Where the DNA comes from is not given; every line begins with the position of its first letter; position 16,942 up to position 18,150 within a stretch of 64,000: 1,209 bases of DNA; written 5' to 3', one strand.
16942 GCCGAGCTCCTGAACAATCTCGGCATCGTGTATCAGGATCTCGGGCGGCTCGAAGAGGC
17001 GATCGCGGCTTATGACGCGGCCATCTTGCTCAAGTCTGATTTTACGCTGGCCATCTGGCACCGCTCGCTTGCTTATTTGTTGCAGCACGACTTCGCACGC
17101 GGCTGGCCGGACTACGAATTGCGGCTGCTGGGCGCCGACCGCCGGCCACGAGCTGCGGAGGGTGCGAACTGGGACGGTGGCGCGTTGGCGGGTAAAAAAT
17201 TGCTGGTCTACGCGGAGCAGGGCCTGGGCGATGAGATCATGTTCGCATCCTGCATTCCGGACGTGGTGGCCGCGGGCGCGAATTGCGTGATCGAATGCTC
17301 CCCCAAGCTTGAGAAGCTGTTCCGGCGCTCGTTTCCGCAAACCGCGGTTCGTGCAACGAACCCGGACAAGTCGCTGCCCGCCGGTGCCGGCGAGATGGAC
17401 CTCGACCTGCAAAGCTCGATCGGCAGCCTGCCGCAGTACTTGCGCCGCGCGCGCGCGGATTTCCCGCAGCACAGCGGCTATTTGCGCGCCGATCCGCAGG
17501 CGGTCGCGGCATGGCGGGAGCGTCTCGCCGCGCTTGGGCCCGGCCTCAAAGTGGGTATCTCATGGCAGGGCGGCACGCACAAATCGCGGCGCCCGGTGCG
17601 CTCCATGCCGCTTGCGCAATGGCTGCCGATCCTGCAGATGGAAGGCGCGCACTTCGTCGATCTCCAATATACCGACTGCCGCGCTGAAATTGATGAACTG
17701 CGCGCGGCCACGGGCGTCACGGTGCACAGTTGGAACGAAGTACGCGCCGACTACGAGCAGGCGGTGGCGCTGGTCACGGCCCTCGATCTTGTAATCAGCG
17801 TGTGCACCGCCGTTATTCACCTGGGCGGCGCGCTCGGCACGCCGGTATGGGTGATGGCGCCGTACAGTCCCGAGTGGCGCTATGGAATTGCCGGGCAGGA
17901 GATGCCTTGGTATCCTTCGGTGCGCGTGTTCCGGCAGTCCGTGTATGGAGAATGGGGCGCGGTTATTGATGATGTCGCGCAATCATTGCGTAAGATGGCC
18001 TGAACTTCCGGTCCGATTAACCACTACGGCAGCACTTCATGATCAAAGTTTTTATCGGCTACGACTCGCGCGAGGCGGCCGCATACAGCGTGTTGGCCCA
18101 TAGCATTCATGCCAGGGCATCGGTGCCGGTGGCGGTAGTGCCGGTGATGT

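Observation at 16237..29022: Array of six paralogous TPR + GT9-like glycosyltransferases in one operon-like block next to three pilin genes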

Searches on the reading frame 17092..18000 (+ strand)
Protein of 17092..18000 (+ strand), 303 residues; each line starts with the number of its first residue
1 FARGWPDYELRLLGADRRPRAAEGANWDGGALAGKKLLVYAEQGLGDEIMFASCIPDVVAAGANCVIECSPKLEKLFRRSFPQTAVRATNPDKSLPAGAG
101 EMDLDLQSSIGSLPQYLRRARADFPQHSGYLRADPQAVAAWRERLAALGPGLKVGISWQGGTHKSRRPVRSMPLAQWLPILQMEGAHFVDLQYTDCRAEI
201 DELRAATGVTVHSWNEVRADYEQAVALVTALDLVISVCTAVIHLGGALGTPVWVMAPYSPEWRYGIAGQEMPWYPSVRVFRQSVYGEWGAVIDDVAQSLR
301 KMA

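Call 14: search_solved_structures(query=A2, max_evalue=10, show_alignments=2)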
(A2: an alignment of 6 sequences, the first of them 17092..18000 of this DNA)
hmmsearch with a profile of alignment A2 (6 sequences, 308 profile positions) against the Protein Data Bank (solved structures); distinct sequences matched with E-value up to 10: 1.
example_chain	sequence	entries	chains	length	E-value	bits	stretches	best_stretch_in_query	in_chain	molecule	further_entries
1psw_A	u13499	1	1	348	1.1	11.9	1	214-255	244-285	ADP-HEPTOSE LPS HEPTOSYLTRANSFERASE II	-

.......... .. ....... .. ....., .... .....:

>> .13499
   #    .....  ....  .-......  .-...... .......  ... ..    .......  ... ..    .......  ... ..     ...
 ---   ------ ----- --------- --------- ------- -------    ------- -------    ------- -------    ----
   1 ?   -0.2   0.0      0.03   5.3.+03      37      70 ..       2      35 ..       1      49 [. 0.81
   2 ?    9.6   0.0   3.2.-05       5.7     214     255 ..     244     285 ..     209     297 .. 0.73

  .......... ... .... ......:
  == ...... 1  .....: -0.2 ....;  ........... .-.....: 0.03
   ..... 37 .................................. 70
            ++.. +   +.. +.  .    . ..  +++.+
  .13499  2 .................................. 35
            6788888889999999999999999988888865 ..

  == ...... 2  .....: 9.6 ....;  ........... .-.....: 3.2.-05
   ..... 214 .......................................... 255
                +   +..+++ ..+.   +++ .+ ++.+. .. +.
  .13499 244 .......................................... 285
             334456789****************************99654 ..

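Call 23: find_related_loci(query=A2, collection=genome_contigs, flank=10000)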
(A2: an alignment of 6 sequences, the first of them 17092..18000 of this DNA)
Query A2 (303 aa) in genome_contigs; peptide patterns used: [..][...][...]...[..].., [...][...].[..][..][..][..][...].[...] (x = any residue, [..] = any of these).
599 stretches matched a pattern (row limit reached: there are more); 562 encode a relative of the query (tblastn E <= 1e-3); the best 80 are kept; 77 distinct loci.
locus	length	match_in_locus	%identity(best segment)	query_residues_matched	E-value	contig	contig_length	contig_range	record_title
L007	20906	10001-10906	67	1-302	3e-135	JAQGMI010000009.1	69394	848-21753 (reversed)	MAG: Betaproteobacteria bacterium isolate RYN_557 scaffold_398468, whole genome shotgun sequence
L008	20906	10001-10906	62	1-302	2e-128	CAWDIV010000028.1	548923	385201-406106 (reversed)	MAG: uncultured beta proteobacterium isolate MFD04850.bin.2.27 genome assembly, contig: contig_5146, whole genome shotgu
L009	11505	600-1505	62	1-302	2e-125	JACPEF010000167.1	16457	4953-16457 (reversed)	MAG: Betaproteobacteria bacterium isolate NC_groundwater_328_Ag_B-0.1um_65_11 GD18-4_B1_scaffold_929669, whole genome sh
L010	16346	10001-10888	61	1-296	8e-122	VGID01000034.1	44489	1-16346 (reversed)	MAG: Betaproteobacteria bacterium isolate K_Offshore_80m_m1_178 K_Offshore_80m_m1_178_Ga0194132_10001661, whole genome s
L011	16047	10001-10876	59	1-299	3e-121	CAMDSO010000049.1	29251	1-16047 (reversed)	MAG: Bordetella parapertussis isolate TrH-03may19-76 genome assembly, contig: TrH-03may19-C2569, whole genome shotgun se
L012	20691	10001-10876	60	1-299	1e-119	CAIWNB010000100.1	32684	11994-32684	MAG: uncultured beta proteobacterium isolate KTt_bin-1913 genome assembly, contig: bin-1913:100/545, whole genome shotgu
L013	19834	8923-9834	59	1-303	2e-118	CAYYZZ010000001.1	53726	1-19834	MAG TPA_asm: uncultured Streptomycetaceae bacterium isolate SRP136066_co1_25 genome assembly, contig: NODE_385_length_53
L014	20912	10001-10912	56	1-303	1e-114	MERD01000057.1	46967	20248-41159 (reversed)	MAG: Betaproteobacteria bacterium RIFCSPLOWO2_02_FULL_67_26 rifcsplowo2_02_scaffold_2487, whole genome shotgun sequence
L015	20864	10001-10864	59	1-288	3e-113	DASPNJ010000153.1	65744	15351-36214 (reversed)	MAG TPA_asm: Burkholderiales bacterium isolate SMAG_U12118 k141_95068, whole genome shotgun sequence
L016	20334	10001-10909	56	1-303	1e-112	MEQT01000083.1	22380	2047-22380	MAG: Betaproteobacteria bacterium RIFCSPLOWO2_02_64_14 rifcsplowo2_02_sub10_scaffold_163, whole genome shotgun sequence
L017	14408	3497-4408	58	1-302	5e-111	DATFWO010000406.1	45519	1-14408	MAG TPA_asm: Burkholderiales bacterium isolate SMAG_U9493 k141_20082217, whole genome shotgun sequence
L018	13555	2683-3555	55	1-299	2e-106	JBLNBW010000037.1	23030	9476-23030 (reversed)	MAG: Rhodospirillaceae bacterium isolate MAG141 PRJNA950955_bin47_renamed_36, whole genome shotgun sequence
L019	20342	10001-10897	56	1-299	1e-104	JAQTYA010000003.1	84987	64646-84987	MAG: Methylococcus sp. isolate STC_26 NODE_611_length_84987_cov_4.449269_Sandtown_C, whole genome shotgun sequence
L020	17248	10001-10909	54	1-303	2e-103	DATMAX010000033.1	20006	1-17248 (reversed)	MAG TPA_asm: Methylococcus sp. isolate SMAG_U13337 k141_457025, whole genome shotgun sequence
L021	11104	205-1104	58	1-299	1e-102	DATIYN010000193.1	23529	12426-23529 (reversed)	MAG TPA_asm: Burkholderiales bacterium isolate SMAG_U15276 k141_2019430, whole genome shotgun sequence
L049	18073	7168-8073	54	1-301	6e-102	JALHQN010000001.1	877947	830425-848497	MAG: Burkholderiales bacterium isolate bin.9 c_000000000016, whole genome shotgun sequence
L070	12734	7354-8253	51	1-302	2e-97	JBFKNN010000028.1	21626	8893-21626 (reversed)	MAG: Burkholderiales bacterium isolate Mix_sand22.2022.08.D.82 k141_5329934_length_21626_cov_10.9899, whole genome shotg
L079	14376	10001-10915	42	1-302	2e-75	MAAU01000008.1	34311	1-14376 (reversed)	Gammaproteobacteria bacterium 54_18_T64 BD02T64_scaffold_1098, whole genome shotgun sequence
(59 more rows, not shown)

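Call 35: predict_structure(alignment_id=A2)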
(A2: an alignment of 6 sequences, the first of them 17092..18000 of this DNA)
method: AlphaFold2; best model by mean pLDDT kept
length: 303 residues; sequences in the alignment: 6
mean_pLDDT: 79.8   pTM: 0.84
mean pLDDT of the five models: 79.8, 78.6, 73.0, 71.1, 68.1
residues with pLDDT >= 90: 109; 70-90: 116; 50-70: 41; < 50: 37
segments of 3 or more residues with pLDDT < 50: 1-7, 9-22, 93-101, 162-164, 166-168
pLDDT, mean of each block of 10 residues (from residue 1): 43 45 57 83 80 87 87 93 84 47 73 72 67 97 97 92 51 89 96 88 95 88 95 92 92 84 58 82 83 94 90
secondary structure, 60 per line:
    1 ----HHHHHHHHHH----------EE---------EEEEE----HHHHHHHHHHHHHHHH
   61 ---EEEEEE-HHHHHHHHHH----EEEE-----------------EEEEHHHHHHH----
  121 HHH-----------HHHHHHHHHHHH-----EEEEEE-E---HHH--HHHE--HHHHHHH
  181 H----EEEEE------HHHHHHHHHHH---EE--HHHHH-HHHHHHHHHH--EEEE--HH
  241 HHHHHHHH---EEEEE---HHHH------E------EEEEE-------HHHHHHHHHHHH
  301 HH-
elements in order: H5-14 E36-40 H45-60 E64-69 H71-80 E85-88 E106-109 H110-116 H135-146 E152-157 H174-181 E186-190 H197-207 H215-219 H221-230 E233-236 H239-248 E252-256 H260-263 E277-281 H289-302

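Call 38: fold_search(model_id=the predicted structure, library=pdb)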
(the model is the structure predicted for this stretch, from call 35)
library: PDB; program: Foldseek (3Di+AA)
matches with E <= 10: 1486; with E <= 0.001: 42
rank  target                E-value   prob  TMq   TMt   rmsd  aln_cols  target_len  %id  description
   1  3tov_B                1.4e-07  1.00  0.61  0.55   7.1       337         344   12  The crystal structure of the glycosyl transferase family 9 from Veillonella parvula DSM 2008 (released 2011-09-21)
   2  3tov_A                2.8e-07  1.00  0.58  0.51   7.2       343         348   12  The crystal structure of the glycosyl transferase family 9 from Veillonella parvula DSM 2008 (released 2011-09-21)
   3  1psw                  1.2e-06  1.00  0.61  0.57   6.0       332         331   15  Structure of E. coli ADP-heptose lps heptosyltransferase II (released 2003-07-08)
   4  9grx_1                3.0e-06  1.00  0.60  0.47   6.3       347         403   14  NDH-PSI-LHCI supercomplex from S. oleracea (released 2025-02-12)
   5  4rap_D                9.5e-06  1.00  0.51  0.42   6.7       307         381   11  Crystal structure of bacterial iron-containing dodecameric glycosyltransferase TibC from enterotoxigenic E.coli H10407 (released 2014-10-29)
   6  2h1h_B                1.5e-05  1.00  0.50  0.49   8.9       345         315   12  E. coli heptosyltransferase WaaC with ADP-2-deoxy-2-fluoro heptose (released 2007-05-22)
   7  2gt1_A                1.6e-05  1.00  0.49  0.47   8.8       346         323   12  E. coli heptosyltransferase WaaC. (released 2007-05-01)
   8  4rb4_C                1.7e-05  1.00  0.47  0.38   7.5       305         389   13  Crystal structure of dodecameric iron-containing heptosyltransferase TibC in complex with ADP-D-beta-D-heptose at 3.9  (released 2014-11-05)
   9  2h1h_A                2.1e-05  1.00  0.51  0.48   8.7       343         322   11  E. coli heptosyltransferase WaaC with ADP-2-deoxy-2-fluoro heptose (released 2007-05-22)
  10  4rap_B                2.7e-05  1.00  0.46  0.37   8.2       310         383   13  Crystal structure of bacterial iron-containing dodecameric glycosyltransferase TibC from enterotoxigenic E.coli H10407 (released 2014-10-29)
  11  4rap_G                3.6e-05  1.00  0.48  0.39   6.9       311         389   12  Crystal structure of bacterial iron-containing dodecameric glycosyltransferase TibC from enterotoxigenic E.coli H10407 (released 2014-10-29)
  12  4rb4_A                3.8e-05  1.00  0.47  0.39   7.4       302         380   12  Crystal structure of dodecameric iron-containing heptosyltransferase TibC in complex with ADP-D-beta-D-heptose at 3.9  (released 2014-11-05)
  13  4rap_E                3.8e-05  1.00  0.45  0.36   8.3       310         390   13  Crystal structure of bacterial iron-containing dodecameric glycosyltransferase TibC from enterotoxigenic E.coli H10407 (released 2014-10-29)
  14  4rap_J                4.2e-05  1.00  0.50  0.41   6.6       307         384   13  Crystal structure of bacterial iron-containing dodecameric glycosyltransferase TibC from enterotoxigenic E.coli H10407 (released 2014-10-29)
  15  2gt1_B                4.2e-05  1.00  0.47  0.47   8.6       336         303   10  E. coli heptosyltransferase WaaC. (released 2007-05-01)
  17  4rb4_K                4.7e-05  1.00  0.47  0.37   7.7       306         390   13  Crystal structure of dodecameric iron-containing heptosyltransferase TibC in complex with ADP-D-beta-D-heptose at 3.9  (released 2014-11-05)
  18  4rb4_B                5.3e-05  1.00  0.51  0.41   7.4       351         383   12  Crystal structure of dodecameric iron-containing heptosyltransferase TibC in complex with ADP-D-beta-D-heptose at 3.9  (released 2014-11-05)
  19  4rap_F                5.6e-05  1.00  0.44  0.36   7.1       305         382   12  Crystal structure of bacterial iron-containing dodecameric glycosyltransferase TibC from enterotoxigenic E.coli H10407 (released 2014-10-29)
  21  4rap_H                8.0e-05  1.00  0.43  0.35   7.4       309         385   13  Crystal structure of bacterial iron-containing dodecameric glycosyltransferase TibC from enterotoxigenic E.coli H10407 (released 2014-10-29)
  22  4rap_A                8.4e-05  1.00  0.49  0.40   7.2       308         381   14  Crystal structure of bacterial iron-containing dodecameric glycosyltransferase TibC from enterotoxigenic E.coli H10407 (released 2014-10-29)
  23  4rap_C                8.4e-05  1.00  0.45  0.36   8.3       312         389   13  Crystal structure of bacterial iron-containing dodecameric glycosyltransferase TibC from enterotoxigenic E.coli H10407 (released 2014-10-29)
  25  4rb4_D                1.1e-04  1.00  0.49  0.40   7.6       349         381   13  Crystal structure of dodecameric iron-containing heptosyltransferase TibC in complex with ADP-D-beta-D-heptose at 3.9  (released 2014-11-05)
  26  4rb4_F                1.6e-04  1.00  0.47  0.38   7.4       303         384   12  Crystal structure of dodecameric iron-containing heptosyltransferase TibC in complex with ADP-D-beta-D-heptose at 3.9  (released 2014-11-05)
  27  4rb4_G                1.6e-04  1.00  0.46  0.37   7.7       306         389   12  Crystal structure of dodecameric iron-containing heptosyltransferase TibC in complex with ADP-D-beta-D-heptose at 3.9  (released 2014-11-05)
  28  4rb4_E                1.7e-04  1.00  0.47  0.38   7.4       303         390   12  Crystal structure of dodecameric iron-containing heptosyltransferase TibC in complex with ADP-D-beta-D-heptose at 3.9  (released 2014-11-05)
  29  4rap_L                2.1e-04  1.00  0.43  0.36   7.3       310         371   13  Crystal structure of bacterial iron-containing dodecameric glycosyltransferase TibC from enterotoxigenic E.coli H10407 (released 2014-10-29)
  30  4rb4_H                2.1e-04  1.00  0.42  0.34   8.2       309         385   12  Crystal structure of dodecameric iron-containing heptosyltransferase TibC in complex with ADP-D-beta-D-heptose at 3.9  (released 2014-11-05)
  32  4rb4_J                3.2e-04  1.00  0.47  0.38   7.4       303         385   12  Crystal structure of dodecameric iron-containing heptosyltransferase TibC in complex with ADP-D-beta-D-heptose at 3.9  (released 2014-11-05)
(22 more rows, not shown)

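Call 53: search_protein_representatives(alignment_id=A2)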
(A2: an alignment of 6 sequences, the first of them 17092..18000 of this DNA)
Query: 6 sequences, 308 profile positions. Proteins with E-value up to 0.001 (for the whole library): 45837; up to 1e-10: 39480; up to 1e-30: 27776. The best 150 are listed.
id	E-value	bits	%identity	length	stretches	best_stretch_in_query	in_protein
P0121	0.0e+00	1303.1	-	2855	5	2-302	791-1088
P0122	0.0e+00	1278.6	-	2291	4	1-303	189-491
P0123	0.0e+00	1234.0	-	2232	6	2-304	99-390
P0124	0.0e+00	1226.5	-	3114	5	3-305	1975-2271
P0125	0.0e+00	1226.4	-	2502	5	1-303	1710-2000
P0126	0.0e+00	1166.1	-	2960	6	1-302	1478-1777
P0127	0.0e+00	1110.8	-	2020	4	1-305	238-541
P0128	0.0e+00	1101.5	-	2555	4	2-302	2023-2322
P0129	0.0e+00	1090.1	-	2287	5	1-306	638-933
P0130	0.0e+00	1074.7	-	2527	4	3-303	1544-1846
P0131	0.0e+00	1072.2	-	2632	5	1-302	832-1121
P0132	0.0e+00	1065.0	-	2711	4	1-304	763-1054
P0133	0.0e+00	1047.5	-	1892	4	4-304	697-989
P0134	0.0e+00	1013.1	-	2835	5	2-303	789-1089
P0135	1.1e-296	997.4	-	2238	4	4-304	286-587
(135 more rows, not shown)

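Call 66: search_protein_families(library=pfam, proteins=[L079:8114-10930:+, L013:9943-12942:+, L049:13774-14433:-, L070:5641-6462:+], max_evalue=0.001)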
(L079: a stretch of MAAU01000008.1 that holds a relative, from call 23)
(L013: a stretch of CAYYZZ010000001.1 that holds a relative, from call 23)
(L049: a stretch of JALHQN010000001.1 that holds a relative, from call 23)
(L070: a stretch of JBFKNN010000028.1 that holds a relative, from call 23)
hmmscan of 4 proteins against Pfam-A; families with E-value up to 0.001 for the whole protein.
L079:8114-10930:+ (939 aa): 29 families (the best 25 are shown)
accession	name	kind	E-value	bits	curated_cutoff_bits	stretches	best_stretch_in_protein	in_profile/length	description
PF07719.23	TPR_2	-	1.9e-78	252.6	27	6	345-378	1-34/34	Tetratricopeptide repeat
PF00515.34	TPR_1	-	2.6e-74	242.7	27.8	6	479-511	2-34/34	Tetratricopeptide repeat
PF13414.12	TPR_11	-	1.5e-71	236.3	26.8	8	88-129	1-42/42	TPR repeat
PF13431.12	TPR_17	-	1.6e-61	199.9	24.4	5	206-237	2-33/34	Tetratricopeptide repeat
PF13181.12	TPR_8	-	3.7e-60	195.4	25.7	1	150-182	2-34/34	Tetratricopeptide repeat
PF13424.12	TPR_12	-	3.4e-52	175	30.1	7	451-508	7-75/77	Tetratricopeptide repeat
PF14559.12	TPR_19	-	5.2e-48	161.7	25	6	25-85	3-63/68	Tetratricopeptide repeat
PF13432.12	TPR_16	-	3.3e-46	155.7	32.7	8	351-410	3-62/65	Tetratricopeptide repeat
PF13428.12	TPR_14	-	4.8e-42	138.5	23.5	3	382-421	4-43/44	Tetratricopeptide repeat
PF13176.12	TPR_7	-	2.2e-34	115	27.9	0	219-250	1-34/36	Tetratricopeptide repeat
PF13371.12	TPR_9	-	7.5e-25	87.2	35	1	318-382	2-66/73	Tetratricopeptide repeat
PF13374.12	TPR_10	-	2.2e-23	81.9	27.5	0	222-246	7-31/42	Tetratricopeptide repeat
PF23914.1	TPR_CcmH_CycH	-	4.6e-21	75.8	42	1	136-248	37-152/158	Cytochrome c-type biogenesis protein H TPR domain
PF13429.12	TPR_15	-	1.3e-18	67.9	26.2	3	9-143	143-276/280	Tetratricopeptide repeat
PF24575.1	TPR_Slam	-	1.5e-18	67.6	35.2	0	190-238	54-102/104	Surface lipoprotein assembly modifier, N-terminal TPR repeats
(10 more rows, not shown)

L013:9943-12942:+ (999 aa): 1 family
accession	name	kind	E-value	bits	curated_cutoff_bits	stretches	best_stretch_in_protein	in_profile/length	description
PF01564.23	Spermine_synth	-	6e-15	55.7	22.9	1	537-686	12-159/186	Spermine/spermidine synthase domain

L049:13774-14433:- (219 aa): 1 family
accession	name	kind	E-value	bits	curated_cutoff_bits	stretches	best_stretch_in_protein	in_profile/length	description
PF13489.12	Methyltransf_23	-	9.9e-07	29.1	27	1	54-144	13-108/164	Methyltransferase domain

L070:5641-6462:+ (273 aa): 2 families
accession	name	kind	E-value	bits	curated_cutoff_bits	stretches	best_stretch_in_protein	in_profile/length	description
PF13578.12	Methyltransf_24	-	1.2e-12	49.1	26.3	1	110-224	1-105/105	Methyltransferase domain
PF05711.17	TylF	-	2.3e-11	43.9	23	1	102-232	88-237/264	Macrocin-O-methyltransferase (TylF)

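Call 70: find_encoding_contigs(protein=P0121, flank=6000, max_places=2)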
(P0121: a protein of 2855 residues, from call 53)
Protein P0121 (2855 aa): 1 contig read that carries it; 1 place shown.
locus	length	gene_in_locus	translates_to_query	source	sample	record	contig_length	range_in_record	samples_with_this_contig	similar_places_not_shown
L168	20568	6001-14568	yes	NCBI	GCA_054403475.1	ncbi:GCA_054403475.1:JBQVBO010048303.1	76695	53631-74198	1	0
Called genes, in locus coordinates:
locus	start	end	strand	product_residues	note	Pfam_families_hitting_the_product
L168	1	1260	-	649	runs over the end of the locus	PF08448:PAS_4 (faint), PF13188:PAS_8 (faint), PF13426:PAS_9 (faint), PF00512:HisKA, PF02518:HATPase_c, PF00072:Response_reg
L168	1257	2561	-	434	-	PF11871:DUF3391, PF08668:HDOD (weak), PF13487:HD_5, PF01966:HD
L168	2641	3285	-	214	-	PF02589:LUD_dom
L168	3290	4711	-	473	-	PF02589:LUD_dom, PF13187:Fer4_9 (faint), PF00037:Fer4 (faint), PF12797:Fer4_2 (faint), PF12838:Fer4_7 (faint), PF13183:Fer4_8, PF13534:Fer4_17 (weak), PF11870:LutB_C, +1 more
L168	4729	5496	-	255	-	PF02754:CCG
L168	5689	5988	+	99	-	-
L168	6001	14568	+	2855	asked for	PF13424:TPR_12 (weak), PF13432:TPR_16 (weak), PF13432:TPR_16, PF14559:TPR_19, PF13432:TPR_16, PF14559:TPR_19, PF23914:TPR_CcmH_CycH, PF13432:TPR_16, +26 more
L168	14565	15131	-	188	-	PF02075:RuvC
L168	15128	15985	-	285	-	PF00892:EamA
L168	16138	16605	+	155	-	PF01878:EVE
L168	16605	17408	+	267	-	PF01925:TauE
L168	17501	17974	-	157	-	PF01814:Hemerythrin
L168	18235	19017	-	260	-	PF00378:ECH_1, PF16113:ECH_2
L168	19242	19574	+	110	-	PF04341:DUF485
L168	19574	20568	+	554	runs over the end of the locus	PF00474:SSF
